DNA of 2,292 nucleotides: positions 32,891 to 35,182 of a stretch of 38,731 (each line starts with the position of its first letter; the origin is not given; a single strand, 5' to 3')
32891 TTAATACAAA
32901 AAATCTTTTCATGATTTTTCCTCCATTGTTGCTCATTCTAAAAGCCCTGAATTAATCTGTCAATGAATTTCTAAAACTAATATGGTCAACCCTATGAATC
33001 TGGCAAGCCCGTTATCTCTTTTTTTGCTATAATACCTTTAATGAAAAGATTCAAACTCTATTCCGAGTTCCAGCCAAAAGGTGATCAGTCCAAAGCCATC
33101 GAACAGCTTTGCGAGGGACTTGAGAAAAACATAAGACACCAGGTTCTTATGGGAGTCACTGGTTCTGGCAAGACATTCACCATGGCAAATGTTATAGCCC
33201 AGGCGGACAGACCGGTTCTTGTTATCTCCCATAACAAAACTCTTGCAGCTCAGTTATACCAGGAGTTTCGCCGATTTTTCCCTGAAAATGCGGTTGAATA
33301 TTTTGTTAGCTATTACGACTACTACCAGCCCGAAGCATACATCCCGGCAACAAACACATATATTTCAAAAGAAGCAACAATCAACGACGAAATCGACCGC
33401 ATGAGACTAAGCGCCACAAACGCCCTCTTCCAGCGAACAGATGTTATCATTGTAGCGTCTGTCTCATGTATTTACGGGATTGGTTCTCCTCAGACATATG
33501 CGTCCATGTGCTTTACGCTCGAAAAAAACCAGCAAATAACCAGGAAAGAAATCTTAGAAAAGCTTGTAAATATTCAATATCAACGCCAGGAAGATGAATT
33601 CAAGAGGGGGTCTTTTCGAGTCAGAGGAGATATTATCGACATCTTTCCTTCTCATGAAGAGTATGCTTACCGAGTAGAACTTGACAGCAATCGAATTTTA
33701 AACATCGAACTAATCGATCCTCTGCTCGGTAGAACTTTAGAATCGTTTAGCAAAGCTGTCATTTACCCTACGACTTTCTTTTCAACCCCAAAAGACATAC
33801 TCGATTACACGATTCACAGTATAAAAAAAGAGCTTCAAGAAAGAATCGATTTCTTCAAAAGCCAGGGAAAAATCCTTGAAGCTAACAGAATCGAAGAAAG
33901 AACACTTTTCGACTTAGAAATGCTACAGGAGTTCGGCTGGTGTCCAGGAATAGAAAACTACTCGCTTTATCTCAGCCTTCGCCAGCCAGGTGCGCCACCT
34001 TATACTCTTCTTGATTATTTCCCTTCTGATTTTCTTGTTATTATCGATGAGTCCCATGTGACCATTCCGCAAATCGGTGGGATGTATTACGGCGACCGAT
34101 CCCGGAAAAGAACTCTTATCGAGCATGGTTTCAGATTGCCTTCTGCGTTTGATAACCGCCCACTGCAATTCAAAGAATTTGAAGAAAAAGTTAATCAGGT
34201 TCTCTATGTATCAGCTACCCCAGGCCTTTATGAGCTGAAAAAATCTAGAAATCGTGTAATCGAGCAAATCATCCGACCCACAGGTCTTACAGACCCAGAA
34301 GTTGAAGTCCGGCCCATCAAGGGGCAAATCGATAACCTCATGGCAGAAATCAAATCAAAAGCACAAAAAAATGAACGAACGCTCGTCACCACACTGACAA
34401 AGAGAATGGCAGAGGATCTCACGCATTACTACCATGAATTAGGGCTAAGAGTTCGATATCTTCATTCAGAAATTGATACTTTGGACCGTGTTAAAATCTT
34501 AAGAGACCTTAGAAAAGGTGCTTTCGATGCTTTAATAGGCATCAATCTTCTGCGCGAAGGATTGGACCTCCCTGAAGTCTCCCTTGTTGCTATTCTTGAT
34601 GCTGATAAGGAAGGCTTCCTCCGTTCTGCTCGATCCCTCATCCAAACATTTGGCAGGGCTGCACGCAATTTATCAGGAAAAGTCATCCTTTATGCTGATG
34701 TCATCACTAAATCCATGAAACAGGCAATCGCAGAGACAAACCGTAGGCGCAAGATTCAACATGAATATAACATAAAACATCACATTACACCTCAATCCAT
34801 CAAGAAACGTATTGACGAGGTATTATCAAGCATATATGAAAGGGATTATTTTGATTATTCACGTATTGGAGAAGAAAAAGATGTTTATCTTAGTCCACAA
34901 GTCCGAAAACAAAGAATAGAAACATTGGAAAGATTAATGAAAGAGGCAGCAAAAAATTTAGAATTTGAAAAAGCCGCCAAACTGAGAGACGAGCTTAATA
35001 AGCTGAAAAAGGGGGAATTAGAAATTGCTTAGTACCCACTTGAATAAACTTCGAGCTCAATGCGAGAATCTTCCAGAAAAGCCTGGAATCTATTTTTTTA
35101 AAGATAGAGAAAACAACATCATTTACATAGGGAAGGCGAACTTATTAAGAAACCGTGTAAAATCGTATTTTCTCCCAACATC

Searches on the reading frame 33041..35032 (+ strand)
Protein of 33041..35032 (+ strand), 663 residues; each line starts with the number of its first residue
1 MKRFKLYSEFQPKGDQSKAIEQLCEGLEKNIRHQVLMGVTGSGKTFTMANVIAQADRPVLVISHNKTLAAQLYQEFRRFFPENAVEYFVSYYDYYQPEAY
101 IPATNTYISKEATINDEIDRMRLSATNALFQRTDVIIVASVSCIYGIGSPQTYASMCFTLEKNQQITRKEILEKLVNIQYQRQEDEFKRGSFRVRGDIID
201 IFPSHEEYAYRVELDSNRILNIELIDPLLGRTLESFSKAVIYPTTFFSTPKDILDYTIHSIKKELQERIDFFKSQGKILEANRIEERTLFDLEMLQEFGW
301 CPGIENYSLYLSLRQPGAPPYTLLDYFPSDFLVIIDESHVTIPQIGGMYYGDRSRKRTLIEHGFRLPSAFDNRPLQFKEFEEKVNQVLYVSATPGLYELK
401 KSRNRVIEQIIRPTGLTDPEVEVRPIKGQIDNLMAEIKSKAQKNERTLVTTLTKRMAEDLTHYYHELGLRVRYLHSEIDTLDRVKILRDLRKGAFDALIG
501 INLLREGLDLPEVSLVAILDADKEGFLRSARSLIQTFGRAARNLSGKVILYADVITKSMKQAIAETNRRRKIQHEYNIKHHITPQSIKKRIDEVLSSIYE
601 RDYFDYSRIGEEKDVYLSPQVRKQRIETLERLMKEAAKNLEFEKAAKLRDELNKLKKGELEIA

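Call 19: search_protein_families(library=pfam, proteins=[window:33041-35032:+], max_evalue=0.01)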
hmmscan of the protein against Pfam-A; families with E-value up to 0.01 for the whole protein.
window:33041-35032:+ (663 aa): 10 families
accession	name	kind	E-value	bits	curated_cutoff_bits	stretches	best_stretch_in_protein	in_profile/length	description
PF17757.6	UvrB_inter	-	8.8e-29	99.9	22.9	1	159-247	2-91/91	UvrB interaction domain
PF12344.14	UvrB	-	5.2e-22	77.9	27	1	550-591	1-42/43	Ultra-violet resistance protein B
PF00271.37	Helicase_C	-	8.6e-19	68.3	23.5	1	430-543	3-109/110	Helicase conserved C-terminal domain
PF04851.21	ResIII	-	1.1e-14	55.1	22.5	1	11-121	3-117/164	Type III restriction enzyme, res subunit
PF02151.25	UVR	-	9e-12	44.8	21.5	1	623-657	1-35/36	UvrB/uvrC motif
PF00270.35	DEAD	-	7e-08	32.8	26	1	15-84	3-73/167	DEAD/DEAH box helicase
PF13401.12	AAA_22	-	0.00012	22.8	27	1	35-130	9-105/130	AAA domain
PF13604.12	AAA_30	-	0.00027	21.2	27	1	14-76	4-66/191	AAA domain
PF14814.11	UB2H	-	0.0084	16.6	27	0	160-202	1-43/85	Bifunctional transglycosylase second domain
PF16796.11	Microtub_bd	-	0.0094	16.3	27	0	37-54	97-111/155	Microtubule binding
